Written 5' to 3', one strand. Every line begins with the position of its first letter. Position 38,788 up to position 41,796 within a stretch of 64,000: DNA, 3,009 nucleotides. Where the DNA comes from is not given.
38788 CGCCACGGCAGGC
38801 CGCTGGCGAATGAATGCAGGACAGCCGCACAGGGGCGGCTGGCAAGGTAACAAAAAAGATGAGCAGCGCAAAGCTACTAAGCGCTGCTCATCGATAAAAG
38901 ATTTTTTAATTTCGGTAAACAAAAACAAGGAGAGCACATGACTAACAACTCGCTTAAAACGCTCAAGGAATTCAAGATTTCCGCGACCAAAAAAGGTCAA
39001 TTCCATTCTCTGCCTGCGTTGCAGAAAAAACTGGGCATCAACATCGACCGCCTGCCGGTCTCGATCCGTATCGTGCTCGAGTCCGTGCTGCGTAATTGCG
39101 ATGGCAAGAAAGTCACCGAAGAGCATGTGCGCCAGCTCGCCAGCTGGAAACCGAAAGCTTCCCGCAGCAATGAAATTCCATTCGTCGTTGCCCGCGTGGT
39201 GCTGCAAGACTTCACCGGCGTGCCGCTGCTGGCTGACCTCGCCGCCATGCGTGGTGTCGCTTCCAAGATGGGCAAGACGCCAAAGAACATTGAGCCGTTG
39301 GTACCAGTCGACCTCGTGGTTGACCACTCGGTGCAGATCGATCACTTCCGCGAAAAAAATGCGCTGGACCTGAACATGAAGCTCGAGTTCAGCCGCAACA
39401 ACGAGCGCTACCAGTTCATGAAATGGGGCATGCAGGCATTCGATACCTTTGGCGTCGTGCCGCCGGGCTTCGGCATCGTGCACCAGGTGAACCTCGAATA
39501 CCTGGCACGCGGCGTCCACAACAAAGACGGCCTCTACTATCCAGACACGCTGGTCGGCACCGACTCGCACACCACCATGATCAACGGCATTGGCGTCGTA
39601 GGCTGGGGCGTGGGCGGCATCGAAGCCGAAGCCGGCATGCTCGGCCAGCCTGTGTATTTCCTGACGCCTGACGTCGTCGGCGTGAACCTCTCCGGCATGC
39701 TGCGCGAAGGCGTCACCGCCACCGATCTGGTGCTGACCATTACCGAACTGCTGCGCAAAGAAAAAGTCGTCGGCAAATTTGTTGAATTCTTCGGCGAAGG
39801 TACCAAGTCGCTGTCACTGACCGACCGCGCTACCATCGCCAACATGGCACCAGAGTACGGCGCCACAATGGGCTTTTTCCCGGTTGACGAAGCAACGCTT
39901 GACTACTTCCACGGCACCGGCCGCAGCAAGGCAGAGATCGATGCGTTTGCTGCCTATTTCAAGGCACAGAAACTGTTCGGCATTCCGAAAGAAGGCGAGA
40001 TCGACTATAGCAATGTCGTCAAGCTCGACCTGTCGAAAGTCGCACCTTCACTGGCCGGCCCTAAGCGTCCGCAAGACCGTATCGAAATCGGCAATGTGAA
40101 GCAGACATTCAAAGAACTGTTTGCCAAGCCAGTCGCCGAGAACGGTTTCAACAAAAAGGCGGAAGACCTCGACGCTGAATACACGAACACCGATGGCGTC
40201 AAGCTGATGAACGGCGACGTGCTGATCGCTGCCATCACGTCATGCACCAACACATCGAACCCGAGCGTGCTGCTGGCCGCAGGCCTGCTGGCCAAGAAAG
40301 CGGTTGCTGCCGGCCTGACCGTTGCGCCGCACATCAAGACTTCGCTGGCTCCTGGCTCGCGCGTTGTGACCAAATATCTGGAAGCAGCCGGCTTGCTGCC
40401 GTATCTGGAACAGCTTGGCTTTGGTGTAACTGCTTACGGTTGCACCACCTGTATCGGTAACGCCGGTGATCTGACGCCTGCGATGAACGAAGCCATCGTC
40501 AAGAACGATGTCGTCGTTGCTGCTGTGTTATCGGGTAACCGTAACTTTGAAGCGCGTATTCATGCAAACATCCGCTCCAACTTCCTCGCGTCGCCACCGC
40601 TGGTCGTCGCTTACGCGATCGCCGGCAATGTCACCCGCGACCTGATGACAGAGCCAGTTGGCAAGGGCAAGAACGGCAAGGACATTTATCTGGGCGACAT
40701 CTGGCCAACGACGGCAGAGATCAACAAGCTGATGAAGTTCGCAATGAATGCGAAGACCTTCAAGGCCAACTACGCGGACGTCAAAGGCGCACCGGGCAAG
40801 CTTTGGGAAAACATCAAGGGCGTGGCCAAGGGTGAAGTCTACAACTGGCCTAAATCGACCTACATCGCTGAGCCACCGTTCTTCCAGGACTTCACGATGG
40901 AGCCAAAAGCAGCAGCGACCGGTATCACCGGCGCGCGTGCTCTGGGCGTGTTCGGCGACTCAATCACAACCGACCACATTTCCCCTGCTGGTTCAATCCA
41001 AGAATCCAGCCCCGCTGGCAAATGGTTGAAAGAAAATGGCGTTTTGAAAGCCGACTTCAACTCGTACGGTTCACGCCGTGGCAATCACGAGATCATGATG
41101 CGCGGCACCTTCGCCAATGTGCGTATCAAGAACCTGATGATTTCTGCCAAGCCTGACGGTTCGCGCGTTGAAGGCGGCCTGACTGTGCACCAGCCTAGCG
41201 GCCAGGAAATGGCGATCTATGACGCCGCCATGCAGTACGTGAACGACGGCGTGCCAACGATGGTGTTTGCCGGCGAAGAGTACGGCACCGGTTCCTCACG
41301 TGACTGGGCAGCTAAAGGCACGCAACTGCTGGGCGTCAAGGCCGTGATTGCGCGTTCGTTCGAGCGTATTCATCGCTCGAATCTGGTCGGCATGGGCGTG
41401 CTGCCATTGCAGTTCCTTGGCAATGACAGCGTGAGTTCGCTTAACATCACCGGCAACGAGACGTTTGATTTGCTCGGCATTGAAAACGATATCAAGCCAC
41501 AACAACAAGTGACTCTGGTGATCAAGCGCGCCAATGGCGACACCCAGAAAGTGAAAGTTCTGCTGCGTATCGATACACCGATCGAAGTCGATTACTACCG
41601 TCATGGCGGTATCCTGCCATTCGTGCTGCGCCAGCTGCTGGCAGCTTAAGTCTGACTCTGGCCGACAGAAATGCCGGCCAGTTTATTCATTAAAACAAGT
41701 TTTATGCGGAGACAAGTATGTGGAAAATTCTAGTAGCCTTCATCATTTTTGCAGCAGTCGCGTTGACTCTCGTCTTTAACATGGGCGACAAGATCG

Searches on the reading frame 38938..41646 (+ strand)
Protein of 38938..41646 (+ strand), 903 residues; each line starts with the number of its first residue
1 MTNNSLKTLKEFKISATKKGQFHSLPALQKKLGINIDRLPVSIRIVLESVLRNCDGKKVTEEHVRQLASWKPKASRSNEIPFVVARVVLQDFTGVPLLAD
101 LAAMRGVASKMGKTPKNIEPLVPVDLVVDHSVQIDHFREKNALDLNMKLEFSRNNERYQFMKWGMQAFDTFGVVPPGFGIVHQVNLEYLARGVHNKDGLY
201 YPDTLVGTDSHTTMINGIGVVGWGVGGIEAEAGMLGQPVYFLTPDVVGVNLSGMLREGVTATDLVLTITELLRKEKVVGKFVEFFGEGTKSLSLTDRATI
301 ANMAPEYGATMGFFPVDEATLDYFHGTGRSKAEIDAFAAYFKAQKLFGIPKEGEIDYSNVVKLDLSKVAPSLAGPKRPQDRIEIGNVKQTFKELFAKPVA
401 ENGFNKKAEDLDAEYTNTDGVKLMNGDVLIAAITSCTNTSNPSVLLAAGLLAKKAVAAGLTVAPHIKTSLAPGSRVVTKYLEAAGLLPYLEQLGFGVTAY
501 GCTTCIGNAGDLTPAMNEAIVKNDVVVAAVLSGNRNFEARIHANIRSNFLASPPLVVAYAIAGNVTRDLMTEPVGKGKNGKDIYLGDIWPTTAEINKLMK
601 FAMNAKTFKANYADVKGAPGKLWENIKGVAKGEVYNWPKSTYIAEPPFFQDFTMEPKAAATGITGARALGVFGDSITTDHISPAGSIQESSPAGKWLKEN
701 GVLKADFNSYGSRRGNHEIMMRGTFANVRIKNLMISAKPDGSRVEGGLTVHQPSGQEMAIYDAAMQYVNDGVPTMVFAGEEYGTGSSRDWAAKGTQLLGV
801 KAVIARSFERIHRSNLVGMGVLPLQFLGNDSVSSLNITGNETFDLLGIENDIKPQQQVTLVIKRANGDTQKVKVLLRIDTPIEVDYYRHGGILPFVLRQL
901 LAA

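Call 46: search_protein_families(library=pfam, proteins=[window:38938-41646:+], max_evalue=0.001)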
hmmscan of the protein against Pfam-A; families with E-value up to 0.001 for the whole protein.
window:38938-41646:+ (903 aa): 2 families
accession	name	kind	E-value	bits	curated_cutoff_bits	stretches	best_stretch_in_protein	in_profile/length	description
PF00330.25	Aconitase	-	4.9e-164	547.1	28.7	1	70-563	4-463/463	Aconitase family (aconitate hydratase)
PF00694.25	Aconitase_C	-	9.6e-38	129.9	22.8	1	695-826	3-128/131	Aconitase C-terminal domain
